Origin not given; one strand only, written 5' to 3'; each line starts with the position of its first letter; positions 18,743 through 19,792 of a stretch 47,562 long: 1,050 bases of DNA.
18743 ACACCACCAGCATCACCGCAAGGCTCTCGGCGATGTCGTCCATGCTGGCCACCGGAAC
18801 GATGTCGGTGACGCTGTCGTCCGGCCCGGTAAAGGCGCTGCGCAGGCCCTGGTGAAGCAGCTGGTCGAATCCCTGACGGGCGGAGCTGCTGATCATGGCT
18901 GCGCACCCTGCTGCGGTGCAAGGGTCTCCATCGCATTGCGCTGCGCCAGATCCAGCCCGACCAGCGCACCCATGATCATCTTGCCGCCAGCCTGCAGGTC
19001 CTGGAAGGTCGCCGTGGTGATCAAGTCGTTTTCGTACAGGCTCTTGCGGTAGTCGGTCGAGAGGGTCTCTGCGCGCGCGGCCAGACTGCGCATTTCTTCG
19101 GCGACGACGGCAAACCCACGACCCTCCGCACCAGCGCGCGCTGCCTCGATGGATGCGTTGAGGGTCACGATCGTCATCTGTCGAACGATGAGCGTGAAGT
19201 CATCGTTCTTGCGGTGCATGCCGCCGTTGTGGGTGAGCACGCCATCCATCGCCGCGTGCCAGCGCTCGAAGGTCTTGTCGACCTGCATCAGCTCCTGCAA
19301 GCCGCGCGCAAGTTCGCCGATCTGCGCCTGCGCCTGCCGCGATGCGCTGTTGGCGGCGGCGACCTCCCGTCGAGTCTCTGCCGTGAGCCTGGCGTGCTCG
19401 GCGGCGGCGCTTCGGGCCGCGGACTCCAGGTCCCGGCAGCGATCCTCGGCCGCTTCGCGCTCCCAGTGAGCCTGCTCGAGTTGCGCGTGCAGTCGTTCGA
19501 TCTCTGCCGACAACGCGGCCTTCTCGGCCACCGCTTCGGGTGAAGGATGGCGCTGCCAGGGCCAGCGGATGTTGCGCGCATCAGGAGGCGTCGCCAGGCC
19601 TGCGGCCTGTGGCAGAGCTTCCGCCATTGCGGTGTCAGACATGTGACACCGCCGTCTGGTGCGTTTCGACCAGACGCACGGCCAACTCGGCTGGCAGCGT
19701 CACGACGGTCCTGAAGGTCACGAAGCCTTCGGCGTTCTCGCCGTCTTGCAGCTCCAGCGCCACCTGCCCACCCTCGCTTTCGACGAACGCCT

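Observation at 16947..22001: CheW-less chemotaxis-like phosphorelay operon with a receptor-kinase fusion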

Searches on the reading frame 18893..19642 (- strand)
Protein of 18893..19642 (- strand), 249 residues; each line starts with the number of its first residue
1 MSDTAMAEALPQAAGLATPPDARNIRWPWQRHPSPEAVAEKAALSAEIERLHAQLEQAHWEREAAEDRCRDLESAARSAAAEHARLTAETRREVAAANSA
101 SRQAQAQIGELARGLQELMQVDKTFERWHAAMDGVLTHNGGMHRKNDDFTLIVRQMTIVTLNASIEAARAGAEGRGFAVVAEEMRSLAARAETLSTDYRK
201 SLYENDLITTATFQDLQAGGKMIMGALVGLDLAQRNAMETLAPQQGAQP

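Call 3: search_protein_families(library=pfam, proteins=[window:18893-19642:-], max_evalue=1)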
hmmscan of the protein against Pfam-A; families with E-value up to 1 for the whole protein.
window:18893-19642:- (249 aa): 11 families
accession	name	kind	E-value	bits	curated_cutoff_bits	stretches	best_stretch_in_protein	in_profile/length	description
PF00015.26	MCPsignal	-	2.2e-14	54.1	34.6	1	152-194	45-87/172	Methyl-accepting chemotaxis protein (MCP) signalling domain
PF14932.11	HAUS-augmin3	-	0.002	18.1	29.4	1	41-132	75-166/260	HAUS augmin-like complex subunit 3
PF11932.13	DUF3450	-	0.01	15.6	32.6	1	42-170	12-140/241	Protein of unknown function (DUF3450)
PF20667.3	Sec10_N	-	0.012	16.2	27.4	1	55-118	12-79/118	Exocyst complex component Sec10, N-terminal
PF03938.19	OmpH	-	0.018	15.7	32.4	1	34-136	14-108/141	Outer membrane protein (OmpH-like)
PF11559.13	ADIP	-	0.018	15.5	34.3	1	39-105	66-132/151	Afadin- and alpha -actinin-Binding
PF16888.10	YwqH-like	-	0.029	15.1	33.7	0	90-145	8-63/123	YwqH-like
PF11704.13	Folliculin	-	0.11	12.7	23.3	1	70-136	115-163/166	Vesicle coat protein involved in Golgi to plasma membrane transport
PF17675.6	APG6_N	-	0.31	11.9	45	1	35-111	42-118/132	Apg6 coiled-coil region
PF15619.11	Lebercilin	-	0.34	10.9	34.3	1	46-117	117-188/193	Ciliary protein causing Leber congenital amaurosis disease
PF12325.13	TMF_TATA_bd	-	0.81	10.3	29.1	0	47-120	13-85/115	TATA element modulatory factor 1 TATA binding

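Call 4: search_protein_families(library=ncbifam, proteins=[window:18893-19642:-], max_evalue=1)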
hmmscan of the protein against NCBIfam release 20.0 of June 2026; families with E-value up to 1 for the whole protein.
window:18893-19642:- (249 aa): 15 families
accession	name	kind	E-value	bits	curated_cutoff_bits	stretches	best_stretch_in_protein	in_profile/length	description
NF047851.1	MCPCitTducer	equivalog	7.3e-11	41.8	900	1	75-220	300-439/553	methyl-accepting chemotaxis citrate transducer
NF050802.1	AspChtxCcaA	equivalog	4e-10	38.7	1300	1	152-191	582-621/700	aspartate chemotaxis receptor CcaA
NF058645.1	MCPCtpMPsAe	equivalog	4.7e-10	38.9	900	1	78-193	326-439/558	methyl-accepting chemotaxis protein CtpM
NF011622.0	PRK15048.1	equivalog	8.2e-10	38.4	900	1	68-197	292-414/553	methyl-accepting chemotaxis protein II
NF007309.0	PRK09793.1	equivalog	1.6e-09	37.3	903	1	74-197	289-412/533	methyl-accepting chemotaxis protein IV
NF011615.0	PRK15041.1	equivalog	4.1e-09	35.7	947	1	150-205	369-423/554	methyl-accepting chemotaxis protein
NF041847.1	transduc_aer2_vibrio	equivalog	1.1e-07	30.5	1200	1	74-193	537-649/804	aerotaxis transducer Aer2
NF045487.1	ASRP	equivalog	8.3e-05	21.4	300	1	38-129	361-452/593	archaea-specific SMC-related protein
TIGR04211.1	SH3_and_anchor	equivalog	0.001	18.8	65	1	33-122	67-155/198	TIGR04211 family SH3 domain-containing protein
TIGR02168.1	SMC_prok_B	equivalog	0.0054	14.5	567.35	1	41-164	688-815/1181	chromosome segregation protein SMC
TIGR02169.1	SMC_prok_A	equivalog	0.0057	14.4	729.4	1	43-150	299-406/1165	chromosome segregation protein SMC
NF003034.1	PRK03918.1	equivalog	0.047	11.6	700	1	39-126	200-286/878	DNA double-strand break repair ATPase Rad50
NF042923.1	4PPT_Npt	exception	0.084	12.1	370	1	87-158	36-104/223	4'-phosphopantetheinyl transferase Npt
NF058560.1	FblAmlydTptrFapF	equivalog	0.54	9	700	1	39-110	24-95/420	fibril amyloid transporter FapF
TIGR03185.1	DNA_S_dndD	equivalog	0.57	8.6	245.85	1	40-121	217-298/650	DNA sulfur modification protein DndD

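Call 29: search_solved_structures(query=A2, max_evalue=0.001, show_alignments=3)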
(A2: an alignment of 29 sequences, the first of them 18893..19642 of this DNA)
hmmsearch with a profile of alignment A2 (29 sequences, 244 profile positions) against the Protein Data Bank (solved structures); distinct sequences matched with E-value up to 0.001: 13.
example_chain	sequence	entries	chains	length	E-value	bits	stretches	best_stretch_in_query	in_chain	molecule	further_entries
6s18_A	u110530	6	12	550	3.4e-22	82.4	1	9-220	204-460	Aromatic acid chemoreceptor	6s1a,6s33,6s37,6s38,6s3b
2ch7_A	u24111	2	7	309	6.8e-21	78.2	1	34-199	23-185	METHYL-ACCEPTING CHEMOTAXIS PROTEIN | Methyl-accepting chemotaxis protein 2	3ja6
3ja6_H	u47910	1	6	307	7e-21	78.1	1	34-199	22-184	Methyl-accepting chemotaxis protein 2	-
2ch7_B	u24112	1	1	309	7e-21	78.1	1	34-199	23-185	METHYL-ACCEPTING CHEMOTAXIS PROTEIN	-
6s1k_E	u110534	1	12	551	7.4e-20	74.8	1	43-198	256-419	Methyl-accepting chemotaxis protein I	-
8c5v_I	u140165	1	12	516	7.6e-20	74.7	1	42-198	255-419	Methyl-accepting chemotaxis protein I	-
3zx6_A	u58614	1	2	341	4.2e-17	65.8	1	56-198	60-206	HAMP, METHYL-ACCEPTING CHEMOTAXIS PROTEIN I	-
1qu7_A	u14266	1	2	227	9e-16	61.4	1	82-198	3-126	METHYL-ACCEPTING CHEMOTAXIS PROTEIN I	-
4jpb_B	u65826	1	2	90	2.9e-15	59.8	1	134-195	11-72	Methyl-accepting chemotaxis protein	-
3ur1_C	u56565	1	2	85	3.1e-15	59.7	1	134-195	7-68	Methyl-accepting chemotaxis protein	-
3g67_A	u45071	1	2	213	1.3e-14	57.6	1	84-194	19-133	Methyl-accepting chemotaxis protein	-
3g6b_A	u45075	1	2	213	1.5e-14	57.4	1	84-194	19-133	Methyl-accepting chemotaxis protein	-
31cj_A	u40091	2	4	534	6.4e-14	55.4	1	51-237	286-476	Aerotaxis receptor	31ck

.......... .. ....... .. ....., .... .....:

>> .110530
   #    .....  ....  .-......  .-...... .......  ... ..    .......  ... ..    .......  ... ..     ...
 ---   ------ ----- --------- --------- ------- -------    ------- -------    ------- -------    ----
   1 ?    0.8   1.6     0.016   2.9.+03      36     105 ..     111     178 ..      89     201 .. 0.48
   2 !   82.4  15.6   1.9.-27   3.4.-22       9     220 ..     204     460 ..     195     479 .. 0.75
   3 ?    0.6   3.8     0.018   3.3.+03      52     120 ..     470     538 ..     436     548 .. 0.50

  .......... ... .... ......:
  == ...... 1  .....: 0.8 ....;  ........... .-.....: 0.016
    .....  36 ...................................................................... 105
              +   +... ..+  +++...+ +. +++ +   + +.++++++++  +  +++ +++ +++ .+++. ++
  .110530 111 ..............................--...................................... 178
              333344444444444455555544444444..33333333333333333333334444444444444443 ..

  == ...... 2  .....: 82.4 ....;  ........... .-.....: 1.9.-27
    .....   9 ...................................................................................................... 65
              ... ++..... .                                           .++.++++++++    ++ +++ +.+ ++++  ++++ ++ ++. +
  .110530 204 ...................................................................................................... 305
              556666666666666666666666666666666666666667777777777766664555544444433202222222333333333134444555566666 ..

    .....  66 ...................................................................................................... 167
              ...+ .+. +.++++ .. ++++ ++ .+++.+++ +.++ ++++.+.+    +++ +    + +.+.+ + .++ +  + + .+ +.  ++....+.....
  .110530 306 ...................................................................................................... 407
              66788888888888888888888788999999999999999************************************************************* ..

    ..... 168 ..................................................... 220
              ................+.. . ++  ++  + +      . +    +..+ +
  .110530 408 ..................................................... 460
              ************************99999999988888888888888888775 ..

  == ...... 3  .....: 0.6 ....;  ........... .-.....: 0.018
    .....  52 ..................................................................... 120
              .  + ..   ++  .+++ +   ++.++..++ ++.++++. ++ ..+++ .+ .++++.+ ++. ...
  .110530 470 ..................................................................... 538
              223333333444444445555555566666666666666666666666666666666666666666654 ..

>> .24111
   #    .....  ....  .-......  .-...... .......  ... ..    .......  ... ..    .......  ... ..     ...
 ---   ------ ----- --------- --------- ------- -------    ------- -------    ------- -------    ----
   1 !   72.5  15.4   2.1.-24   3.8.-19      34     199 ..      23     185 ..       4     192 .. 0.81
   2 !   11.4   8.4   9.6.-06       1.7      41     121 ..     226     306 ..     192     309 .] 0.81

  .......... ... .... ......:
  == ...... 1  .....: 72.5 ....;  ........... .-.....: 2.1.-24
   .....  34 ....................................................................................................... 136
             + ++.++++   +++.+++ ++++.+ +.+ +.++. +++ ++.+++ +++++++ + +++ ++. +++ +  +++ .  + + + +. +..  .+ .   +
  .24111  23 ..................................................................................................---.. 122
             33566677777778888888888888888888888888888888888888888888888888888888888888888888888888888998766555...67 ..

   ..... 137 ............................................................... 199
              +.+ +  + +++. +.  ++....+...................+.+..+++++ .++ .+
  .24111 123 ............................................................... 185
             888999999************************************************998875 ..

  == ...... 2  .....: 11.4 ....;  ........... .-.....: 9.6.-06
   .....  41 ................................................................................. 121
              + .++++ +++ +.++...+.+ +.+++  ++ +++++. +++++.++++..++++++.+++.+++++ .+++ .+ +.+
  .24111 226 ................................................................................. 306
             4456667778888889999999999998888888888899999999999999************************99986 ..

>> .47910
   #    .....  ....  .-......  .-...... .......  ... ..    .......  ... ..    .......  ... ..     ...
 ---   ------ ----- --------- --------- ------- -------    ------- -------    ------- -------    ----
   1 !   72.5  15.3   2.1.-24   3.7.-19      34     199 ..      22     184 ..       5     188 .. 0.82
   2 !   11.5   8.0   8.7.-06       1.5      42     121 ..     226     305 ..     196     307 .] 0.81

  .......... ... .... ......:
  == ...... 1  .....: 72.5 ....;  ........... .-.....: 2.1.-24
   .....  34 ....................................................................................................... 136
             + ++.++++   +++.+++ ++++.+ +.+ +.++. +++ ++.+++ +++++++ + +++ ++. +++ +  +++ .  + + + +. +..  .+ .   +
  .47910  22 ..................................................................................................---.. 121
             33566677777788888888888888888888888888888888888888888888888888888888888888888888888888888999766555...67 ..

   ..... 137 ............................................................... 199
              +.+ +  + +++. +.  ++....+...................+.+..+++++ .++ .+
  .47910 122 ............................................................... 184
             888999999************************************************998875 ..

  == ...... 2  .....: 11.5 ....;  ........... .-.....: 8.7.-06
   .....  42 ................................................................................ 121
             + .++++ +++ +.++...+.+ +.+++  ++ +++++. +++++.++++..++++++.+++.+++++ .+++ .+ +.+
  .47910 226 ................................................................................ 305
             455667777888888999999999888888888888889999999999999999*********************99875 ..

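Call 40: find_homologous_proteins(query=window:18893-19642:-, max_evalue=0.00001)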
Query window:18893-19642:- (249 aa): 1811 proteins with E <= 0.00001 among 8000 candidates; the best 120 are listed.
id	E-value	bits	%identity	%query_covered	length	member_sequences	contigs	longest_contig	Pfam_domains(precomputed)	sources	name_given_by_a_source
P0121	1.8e-143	494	95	100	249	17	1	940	PF00015.27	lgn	-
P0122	7.0e-113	394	76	100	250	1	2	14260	PF00015.27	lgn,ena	-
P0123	1.8e-109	383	74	100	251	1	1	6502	PF00015.27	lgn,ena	-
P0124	3.9e-100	352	71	100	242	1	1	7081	PF00015.27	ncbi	-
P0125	1.6e-61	226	60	76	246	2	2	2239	PF00015.27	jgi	jgi:methyl-accepting chemotaxis protein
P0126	1.3e-59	220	65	66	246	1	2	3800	PF00015.27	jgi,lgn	jgi:methyl-accepting chemotaxis protein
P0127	2.2e-57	213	61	75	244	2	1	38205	PF00015.27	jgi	jgi:methyl-accepting chemotaxis protein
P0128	5.1e-57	211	54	87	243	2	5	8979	PF00015.27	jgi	jgi:methyl-accepting chemotaxis protein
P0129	1.7e-56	210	53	88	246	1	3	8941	PF00015.27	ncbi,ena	-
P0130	1.7e-55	206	58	80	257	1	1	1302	PF00015.27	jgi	jgi:Rad3-related DNA helicase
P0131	2.6e-55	206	62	69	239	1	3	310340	PF00015.27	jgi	jgi:methyl-accepting chemotaxis protein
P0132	2.7e-55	206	62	69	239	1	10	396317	PF00015.27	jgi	jgi:methyl-accepting chemotaxis protein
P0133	3.5e-55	205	52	88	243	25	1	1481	PF00015.27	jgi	jgi:methyl-accepting chemotaxis protein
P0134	6.1e-55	205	52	87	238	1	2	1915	PF00015.27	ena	-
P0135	8.2e-55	204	51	95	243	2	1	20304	PF00015.27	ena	-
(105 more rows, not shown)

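Call 53: predict_structure(alignment_id=A7)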
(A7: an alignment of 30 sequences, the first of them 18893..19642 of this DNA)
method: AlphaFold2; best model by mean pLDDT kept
length: 249 residues; sequences in the alignment: 30
mean_pLDDT: 80.0   pTM: 0.45
mean pLDDT of the five models: 80.0, 77.5, 77.1, 77.0, 69.4
residues with pLDDT >= 90: 63; 70-90: 144; 50-70: 15; < 50: 27
segments of 3 or more residues with pLDDT < 50: 1-18, 20-28
pLDDT, mean of each block of 10 residues (from residue 1): 44 46 47 79 95 97 97 97 97 94 88 82 78 80 83 82 75 72 84 85 82 79 82 84 69
secondary structure, 60 per line:
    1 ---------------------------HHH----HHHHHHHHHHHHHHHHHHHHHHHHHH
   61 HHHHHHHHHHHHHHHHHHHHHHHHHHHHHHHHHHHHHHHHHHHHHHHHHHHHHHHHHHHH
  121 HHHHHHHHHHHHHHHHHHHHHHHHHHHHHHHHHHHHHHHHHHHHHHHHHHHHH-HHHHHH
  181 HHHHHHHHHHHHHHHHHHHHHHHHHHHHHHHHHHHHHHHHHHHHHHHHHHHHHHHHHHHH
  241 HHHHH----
elements in order: H35-173 H175-245
